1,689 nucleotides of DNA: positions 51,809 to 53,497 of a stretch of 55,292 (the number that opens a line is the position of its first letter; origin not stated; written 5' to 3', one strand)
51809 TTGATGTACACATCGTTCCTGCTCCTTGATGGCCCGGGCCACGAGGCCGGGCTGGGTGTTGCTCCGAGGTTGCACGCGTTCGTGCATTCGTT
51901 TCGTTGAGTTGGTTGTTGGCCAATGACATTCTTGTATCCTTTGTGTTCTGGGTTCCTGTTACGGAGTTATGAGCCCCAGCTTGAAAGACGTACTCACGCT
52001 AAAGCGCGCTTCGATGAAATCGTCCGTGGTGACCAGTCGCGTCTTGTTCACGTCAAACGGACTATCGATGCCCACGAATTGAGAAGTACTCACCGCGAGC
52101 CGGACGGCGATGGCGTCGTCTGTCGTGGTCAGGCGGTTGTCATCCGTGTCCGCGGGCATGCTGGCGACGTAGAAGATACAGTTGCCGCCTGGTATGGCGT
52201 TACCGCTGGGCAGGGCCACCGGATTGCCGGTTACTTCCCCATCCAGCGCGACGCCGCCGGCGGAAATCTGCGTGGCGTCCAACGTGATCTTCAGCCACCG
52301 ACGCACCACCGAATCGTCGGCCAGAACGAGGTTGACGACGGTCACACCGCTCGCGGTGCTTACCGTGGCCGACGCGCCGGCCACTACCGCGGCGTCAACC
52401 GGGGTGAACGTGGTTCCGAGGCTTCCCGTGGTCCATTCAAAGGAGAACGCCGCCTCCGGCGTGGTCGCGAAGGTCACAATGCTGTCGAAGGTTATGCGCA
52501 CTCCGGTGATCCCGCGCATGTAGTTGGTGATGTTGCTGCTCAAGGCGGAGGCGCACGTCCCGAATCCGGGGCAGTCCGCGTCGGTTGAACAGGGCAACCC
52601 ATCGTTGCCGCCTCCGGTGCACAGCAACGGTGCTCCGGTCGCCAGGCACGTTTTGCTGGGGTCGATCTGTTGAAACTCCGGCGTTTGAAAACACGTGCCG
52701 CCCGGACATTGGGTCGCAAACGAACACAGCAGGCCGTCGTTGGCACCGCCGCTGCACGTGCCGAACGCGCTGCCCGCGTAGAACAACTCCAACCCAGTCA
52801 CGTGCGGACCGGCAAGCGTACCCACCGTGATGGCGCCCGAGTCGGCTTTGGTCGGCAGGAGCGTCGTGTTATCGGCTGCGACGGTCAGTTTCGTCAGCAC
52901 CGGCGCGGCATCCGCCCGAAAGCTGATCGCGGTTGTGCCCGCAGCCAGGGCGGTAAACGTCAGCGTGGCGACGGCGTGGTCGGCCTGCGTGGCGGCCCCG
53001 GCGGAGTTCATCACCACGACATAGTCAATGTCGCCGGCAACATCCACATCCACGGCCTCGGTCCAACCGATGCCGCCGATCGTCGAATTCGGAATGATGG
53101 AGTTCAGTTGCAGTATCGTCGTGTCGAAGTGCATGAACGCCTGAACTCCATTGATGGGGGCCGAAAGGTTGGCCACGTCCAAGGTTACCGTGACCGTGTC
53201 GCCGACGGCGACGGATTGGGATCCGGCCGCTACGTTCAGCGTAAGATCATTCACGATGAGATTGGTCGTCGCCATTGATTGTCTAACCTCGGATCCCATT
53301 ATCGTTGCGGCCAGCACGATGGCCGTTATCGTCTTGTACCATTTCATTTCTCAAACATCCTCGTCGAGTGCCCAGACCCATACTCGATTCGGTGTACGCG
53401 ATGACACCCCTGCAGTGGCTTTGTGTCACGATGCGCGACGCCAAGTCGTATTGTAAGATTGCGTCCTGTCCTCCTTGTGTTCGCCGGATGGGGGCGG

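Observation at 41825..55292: Self-contained cohesin-like / dockerin-like secreted protein cluster with no carbohydrate-active enzymes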

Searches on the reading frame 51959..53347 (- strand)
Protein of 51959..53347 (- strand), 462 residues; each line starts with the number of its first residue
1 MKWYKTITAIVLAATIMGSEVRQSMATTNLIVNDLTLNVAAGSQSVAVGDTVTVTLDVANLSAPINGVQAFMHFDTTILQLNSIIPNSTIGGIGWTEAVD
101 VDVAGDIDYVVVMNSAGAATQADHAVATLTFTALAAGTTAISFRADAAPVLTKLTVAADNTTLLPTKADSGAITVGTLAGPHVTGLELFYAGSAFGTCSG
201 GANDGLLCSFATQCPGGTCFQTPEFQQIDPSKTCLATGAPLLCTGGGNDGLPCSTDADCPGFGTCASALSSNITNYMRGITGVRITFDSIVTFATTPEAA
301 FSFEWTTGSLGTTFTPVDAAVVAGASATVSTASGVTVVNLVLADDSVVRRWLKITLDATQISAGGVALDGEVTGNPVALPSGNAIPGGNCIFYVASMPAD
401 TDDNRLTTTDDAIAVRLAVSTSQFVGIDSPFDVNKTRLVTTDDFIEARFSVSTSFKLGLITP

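Call 9: search_protein_families(library=pfam, proteins=[window:51959-53347:-], max_evalue=1)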
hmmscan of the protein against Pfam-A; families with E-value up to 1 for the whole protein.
window:51959-53347:- (462 aa): 2 families
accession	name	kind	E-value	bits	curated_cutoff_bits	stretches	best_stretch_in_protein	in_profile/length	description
PF00963.24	Cohesin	-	7.5e-09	36.4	24.1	1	38-146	2-117/139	Cohesin domain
PF14478.12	DUF4430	-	0.19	12.6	23.8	1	31-56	45-70/72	Domain of unknown function (DUF4430)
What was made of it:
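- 51959..53347 (-): Cassette gene 3 (462 aa). Signal peptide; A-type cohesin at residues 38-146 (52910-53236); Cys-rich linker; Ig-like domain plus two Ca-loop/helix segments at residues 263-462 (51962-52561). The loops start at 52150 and 52054. Pfam Cohesin scores 36.4 bits (call 9).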

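Call 14: search_protein_families(library=ncbifam, proteins=[window:51959-53347:-], max_evalue=0.1)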
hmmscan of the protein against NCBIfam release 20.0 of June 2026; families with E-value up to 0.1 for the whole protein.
window:51959-53347:- (462 aa): 0 families

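Call 15: search_solved_structures(query=window:51959-53347:-, max_evalue=1, show_alignments=2)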
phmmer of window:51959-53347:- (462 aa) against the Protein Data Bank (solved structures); distinct sequences matched with E-value up to 1: 0.

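Call 18: find_homologous_proteins(query=window:51959-53347:-)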
Query window:51959-53347:- (462 aa): 44 proteins with E <= 0.001 among 8000 candidates.
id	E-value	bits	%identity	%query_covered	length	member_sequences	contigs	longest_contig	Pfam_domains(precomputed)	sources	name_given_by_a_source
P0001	7.8e-293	989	100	100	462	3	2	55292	PF00963.25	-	-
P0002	9.7e-215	732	75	100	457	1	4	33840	-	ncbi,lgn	ncbi:MAG: cohesin domain-containing protein [Phycisphaerae bacterium]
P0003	3.2e-186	638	82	78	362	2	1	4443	-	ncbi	-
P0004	2.0e-96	342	46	94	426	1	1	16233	-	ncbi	-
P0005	8.2e-96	340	45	95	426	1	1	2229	-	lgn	-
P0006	9.4e-94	333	46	62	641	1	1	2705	PF00200.29,PF00963.25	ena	-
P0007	3.9e-90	321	41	100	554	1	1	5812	-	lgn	-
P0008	1.4e-89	319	43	93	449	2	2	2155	PF00963.25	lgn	-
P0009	2.9e-88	315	44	61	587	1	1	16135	-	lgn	-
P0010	1.3e-87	313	52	43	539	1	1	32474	PF00963.25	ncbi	-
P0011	4.0e-86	308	44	98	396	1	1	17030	-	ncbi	-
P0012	1.9e-84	302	43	93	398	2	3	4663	-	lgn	-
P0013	2.3e-83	299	42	93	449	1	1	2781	PF00963.25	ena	-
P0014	1.1e-82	297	51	43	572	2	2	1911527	PF00963.25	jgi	jgi:hypothetical protein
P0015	2.1e-82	296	43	57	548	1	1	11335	PF00963.25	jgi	jgi:hypothetical protein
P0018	1.5e-81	293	40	62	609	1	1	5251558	PF00963.25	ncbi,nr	ncbi:MAG: hypothetical protein JSU86_00395 [Phycisphaerales bacterium]|nr:MAG: hypothetical protein 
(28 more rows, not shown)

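Call 19: find_encoding_contigs(protein=P0002, flank=10000, max_places=3)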
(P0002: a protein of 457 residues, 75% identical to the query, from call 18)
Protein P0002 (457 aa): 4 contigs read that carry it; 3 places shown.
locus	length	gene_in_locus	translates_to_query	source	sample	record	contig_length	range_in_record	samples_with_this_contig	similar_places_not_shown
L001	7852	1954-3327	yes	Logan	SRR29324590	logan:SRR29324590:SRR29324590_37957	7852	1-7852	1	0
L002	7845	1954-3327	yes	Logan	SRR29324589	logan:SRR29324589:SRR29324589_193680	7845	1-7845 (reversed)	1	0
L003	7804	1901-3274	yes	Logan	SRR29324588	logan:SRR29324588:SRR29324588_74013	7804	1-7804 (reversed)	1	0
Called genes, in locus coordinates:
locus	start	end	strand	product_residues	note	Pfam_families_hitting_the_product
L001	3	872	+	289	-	?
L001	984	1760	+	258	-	-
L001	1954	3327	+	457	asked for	-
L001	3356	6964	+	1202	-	PF00963:Cohesin (weak), PF00404:Dockerin_1 (faint)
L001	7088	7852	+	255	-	?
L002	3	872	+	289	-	?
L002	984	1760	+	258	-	-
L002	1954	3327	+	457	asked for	-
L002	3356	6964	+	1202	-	PF00963:Cohesin (weak), PF00404:Dockerin_1 (faint)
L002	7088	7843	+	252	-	?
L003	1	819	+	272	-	?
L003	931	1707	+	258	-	-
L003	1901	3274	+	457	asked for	-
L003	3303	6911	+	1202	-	PF00963:Cohesin (weak), PF00404:Dockerin_1 (faint)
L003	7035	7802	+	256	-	?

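Call 20: find_encoding_contigs(protein=P0018, flank=10000, max_places=2)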
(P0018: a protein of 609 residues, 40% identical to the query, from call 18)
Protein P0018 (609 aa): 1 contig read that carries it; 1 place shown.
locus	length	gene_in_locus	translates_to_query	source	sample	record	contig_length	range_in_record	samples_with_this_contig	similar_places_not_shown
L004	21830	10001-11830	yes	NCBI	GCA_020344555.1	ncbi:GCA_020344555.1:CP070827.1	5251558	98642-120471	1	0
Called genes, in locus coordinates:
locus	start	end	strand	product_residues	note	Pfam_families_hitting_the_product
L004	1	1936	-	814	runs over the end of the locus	-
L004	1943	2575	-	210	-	PF01135:PCMT, PF13489:Methyltransf_23 (weak), PF13847:Methyltransf_31 (weak), PF08241:Methyltransf_11 (weak), PF13649:Methyltransf_25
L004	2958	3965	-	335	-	PF08240:ADH_N, PF00107:ADH_zinc_N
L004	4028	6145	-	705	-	PF00580:UvrD-helicase, PF01443:Viral_helicase1 (faint), PF13245:AAA_19, PF13604:AAA_30 (faint), PF13361:UvrD_C, PF13538:UvrD_C_2 (weak)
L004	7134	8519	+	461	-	PF19408:PKD_6, PF00404:Dockerin_1 (faint)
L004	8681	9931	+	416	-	-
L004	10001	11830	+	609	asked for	PF00963:Cohesin (weak)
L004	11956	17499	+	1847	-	-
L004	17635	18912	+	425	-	-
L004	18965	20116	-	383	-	-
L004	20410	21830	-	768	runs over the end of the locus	PF00526:Dicty_CTDC (weak)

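Call 21: find_encoding_contigs(protein=P0014, flank=10000, max_places=2)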
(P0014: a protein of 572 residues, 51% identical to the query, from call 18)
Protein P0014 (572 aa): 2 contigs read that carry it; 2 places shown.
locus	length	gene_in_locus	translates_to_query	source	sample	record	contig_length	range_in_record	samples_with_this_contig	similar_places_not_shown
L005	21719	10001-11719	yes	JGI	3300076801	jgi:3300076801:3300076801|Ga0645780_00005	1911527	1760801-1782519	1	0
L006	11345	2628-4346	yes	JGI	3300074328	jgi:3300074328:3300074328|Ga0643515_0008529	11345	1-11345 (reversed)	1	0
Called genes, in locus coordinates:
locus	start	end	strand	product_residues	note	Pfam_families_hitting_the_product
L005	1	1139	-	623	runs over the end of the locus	PF00587:tRNA-synt_2b, PF04073:tRNA_edit, PF03129:HGTP_anticodon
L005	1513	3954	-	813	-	PF00403:HMA, PF00122:E1-E2_ATPase, PF00702:Hydrolase, PF12710:HAD (faint), PF08282:Hydrolase_3 (faint)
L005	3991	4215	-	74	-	PF00403:HMA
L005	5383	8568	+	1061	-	PF00963:Cohesin, PF00200:Disintegrin (weak)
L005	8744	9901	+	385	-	-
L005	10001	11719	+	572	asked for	PF00963:Cohesin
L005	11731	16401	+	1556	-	-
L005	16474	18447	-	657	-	PF04134:DCC1-like, PF06762:LMF1, PF25179:LMF1_C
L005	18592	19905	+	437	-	PF01979:Amidohydro_1, PF07969:Amidohydro_3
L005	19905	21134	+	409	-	PF07969:Amidohydro_3, PF01979:Amidohydro_1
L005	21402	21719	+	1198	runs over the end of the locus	PF02463:SMC_N, PF13175:AAA_15 (weak), PF13304:AAA_21, PF13476:AAA_23, PF13555:AAA_29 (faint), PF06470:SMC_hinge, PF24161:CCDC39 (weak)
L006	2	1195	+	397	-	?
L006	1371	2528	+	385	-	-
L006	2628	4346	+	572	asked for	PF00963:Cohesin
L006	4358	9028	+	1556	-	-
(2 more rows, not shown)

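Call 22: find_encoding_contigs(protein=P0010, flank=10000, max_places=2)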
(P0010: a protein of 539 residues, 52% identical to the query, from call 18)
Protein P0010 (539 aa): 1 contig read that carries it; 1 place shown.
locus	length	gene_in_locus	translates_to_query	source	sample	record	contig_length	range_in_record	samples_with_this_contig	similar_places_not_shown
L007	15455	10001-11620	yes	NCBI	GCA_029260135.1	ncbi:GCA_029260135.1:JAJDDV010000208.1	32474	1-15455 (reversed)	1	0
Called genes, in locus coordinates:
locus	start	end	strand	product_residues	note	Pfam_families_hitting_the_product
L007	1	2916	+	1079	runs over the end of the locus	PF00526:Dicty_CTDC (weak), PF00963:Cohesin (weak), PF02494:HYR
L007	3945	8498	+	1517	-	PF00801:PKD (faint), PF21602:GldM_3rd (faint), PF00630:Filamin (faint), PF19408:PKD_6, PF22352:K319L-like_PKD (faint), PF19408:PKD_6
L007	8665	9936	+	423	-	-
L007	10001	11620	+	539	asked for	PF00963:Cohesin (weak)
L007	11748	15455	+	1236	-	?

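Call 23: find_encoding_contigs(protein=P0004, flank=10000, max_places=2)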
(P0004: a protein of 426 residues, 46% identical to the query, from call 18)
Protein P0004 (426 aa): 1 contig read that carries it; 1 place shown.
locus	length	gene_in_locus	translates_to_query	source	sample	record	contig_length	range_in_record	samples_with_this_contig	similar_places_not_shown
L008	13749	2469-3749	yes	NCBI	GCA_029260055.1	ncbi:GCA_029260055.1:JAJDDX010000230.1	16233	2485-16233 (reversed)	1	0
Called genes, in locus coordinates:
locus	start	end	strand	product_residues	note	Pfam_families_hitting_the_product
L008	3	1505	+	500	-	?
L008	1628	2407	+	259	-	-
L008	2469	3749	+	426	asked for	-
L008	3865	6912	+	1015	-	PF00963:Cohesin (weak), PF02494:HYR (faint)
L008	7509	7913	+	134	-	-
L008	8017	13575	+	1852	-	PF13620:CarboxypepD_reg (weak), PF17210:SdrD_B (faint), PF17802:SpaA (faint), PF13229:Beta_helix (weak), PF14522:Cytochrome_C7 (faint)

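Call 59: find_related_loci(query=A2, collection=genome_contigs, flank=10000)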
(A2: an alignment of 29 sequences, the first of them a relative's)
Query A2 (462 aa) in genome_contigs; peptide patterns used: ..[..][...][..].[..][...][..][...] (x = any residue, [..] = any of these).
86 stretches matched a pattern; 43 encode a relative of the query (tblastn E <= 1e-3); 42 distinct loci.
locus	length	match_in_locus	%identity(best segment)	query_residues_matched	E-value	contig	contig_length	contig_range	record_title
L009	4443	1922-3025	83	95-462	0e+0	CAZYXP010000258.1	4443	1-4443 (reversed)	MAG TPA_asm: uncultured Phycisphaeraceae bacterium isolate binchicken_co275_130 genome assembly, contig: NODE_38785_leng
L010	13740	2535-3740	46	27-462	5e-106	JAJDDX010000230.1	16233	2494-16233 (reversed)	MAG: Phycisphaerae bacterium isolate OFTM243 OFTM243_229, whole genome shotgun sequence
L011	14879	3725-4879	44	10-462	3e-88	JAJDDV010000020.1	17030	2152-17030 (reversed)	MAG: Phycisphaerae bacterium isolate OFTM174 OFTM174_19, whole genome shotgun sequence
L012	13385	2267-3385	42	30-462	3e-80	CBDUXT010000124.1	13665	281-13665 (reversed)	MAG TPA_asm: uncultured bacterium isolate SRR22302371_binner23_Refined_2 genome assembly, contig: ERZ26661859.3271, whol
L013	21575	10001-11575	37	25-462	2e-81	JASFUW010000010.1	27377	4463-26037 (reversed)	MAG: Phycisphaerae bacterium isolate D1105M12metaG_Bin_242 D1105M12metaG_FD_scaffold_65_c1, whole genome shotgun sequenc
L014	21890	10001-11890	43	33-462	1e-65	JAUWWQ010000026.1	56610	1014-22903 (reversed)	MAG: Planctomycetota bacterium isolate CSMAG_2662 CSMAG_2662_k127_258047_length_56610_cov_23.0000, whole genome shotgun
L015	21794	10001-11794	40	14-462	1e-53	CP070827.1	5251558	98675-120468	MAG: Phycisphaerales bacterium isolate bin11 chromosome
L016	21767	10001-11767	37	25-462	7e-53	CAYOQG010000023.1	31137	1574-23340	MAG TPA_asm: uncultured Phycisphaeraceae bacterium isolate SRP323688_co1_276 genome assembly, contig: NODE_2579_length_3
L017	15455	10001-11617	52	1-462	8e-53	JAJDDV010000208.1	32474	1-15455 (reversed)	MAG: Phycisphaerae bacterium isolate OFTM174 OFTM174_207, whole genome shotgun sequence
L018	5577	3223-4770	44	32-462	1e-49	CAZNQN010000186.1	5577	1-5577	MAG TPA_asm: uncultured Phycisphaeraceae bacterium isolate SRP162660_co2_225 genome assembly, contig: NODE_12128_length_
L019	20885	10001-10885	36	172-462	2e-47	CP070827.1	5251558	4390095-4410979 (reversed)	MAG: Phycisphaerales bacterium isolate bin11 chromosome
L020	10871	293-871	46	268-462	1e-47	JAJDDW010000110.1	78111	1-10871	MAG: Phycisphaerae bacterium isolate OFTM182 OFTM182_109, whole genome shotgun sequence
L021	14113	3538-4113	47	268-462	5e-47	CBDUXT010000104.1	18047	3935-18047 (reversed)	MAG TPA_asm: uncultured bacterium isolate SRR22302371_binner23_Refined_2 genome assembly, contig: ERZ26661859.1995, whol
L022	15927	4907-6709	39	2-462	8e-45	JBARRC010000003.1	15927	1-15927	MAG: Phycisphaerae bacterium isolate MFD13433_ilm_asm_bin31 k127_236729, whole genome shotgun sequence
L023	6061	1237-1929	34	170-457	4e-39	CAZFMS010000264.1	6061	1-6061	MAG TPA_asm: uncultured Planctomycetaceae bacterium isolate SRP128015_co2_35 genome assembly, contig: NODE_12558_length_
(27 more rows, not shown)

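Call 76: search_protein_families(library=pfam, proteins=[L012:10147-11568:+, L012:9441-10145:+, L012:6494-9382:+, L012:11157-13385:+], max_evalue=0.01)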
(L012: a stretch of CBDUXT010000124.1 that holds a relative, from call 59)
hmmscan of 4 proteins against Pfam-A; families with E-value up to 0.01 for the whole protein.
L012:10147-11568:+ (473 aa): 1 family
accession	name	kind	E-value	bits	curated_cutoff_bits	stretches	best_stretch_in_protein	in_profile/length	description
PF00404.24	Dockerin_1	-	1.2e-05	25.8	22.9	1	414-457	2-52/57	Dockerin type I domain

L012:9441-10145:+ (234 aa): 2 families
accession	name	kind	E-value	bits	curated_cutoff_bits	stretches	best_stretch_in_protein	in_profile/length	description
PF00036.39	EF-hand_1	-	0.0017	18.2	25.4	0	172-192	5-25/29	EF hand domain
PF00404.24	Dockerin_1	-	0.0045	17.6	22.9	0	177-230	3-56/57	Dockerin type I domain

L012:6494-9382:+ (962 aa): 0 families

L012:11157-13385:+ (743 aa): 1 family
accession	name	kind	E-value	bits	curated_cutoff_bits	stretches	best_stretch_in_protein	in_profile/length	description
PF00963.24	Cohesin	-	0.0094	16.6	24.1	1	255-298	11-55/139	Cohesin domain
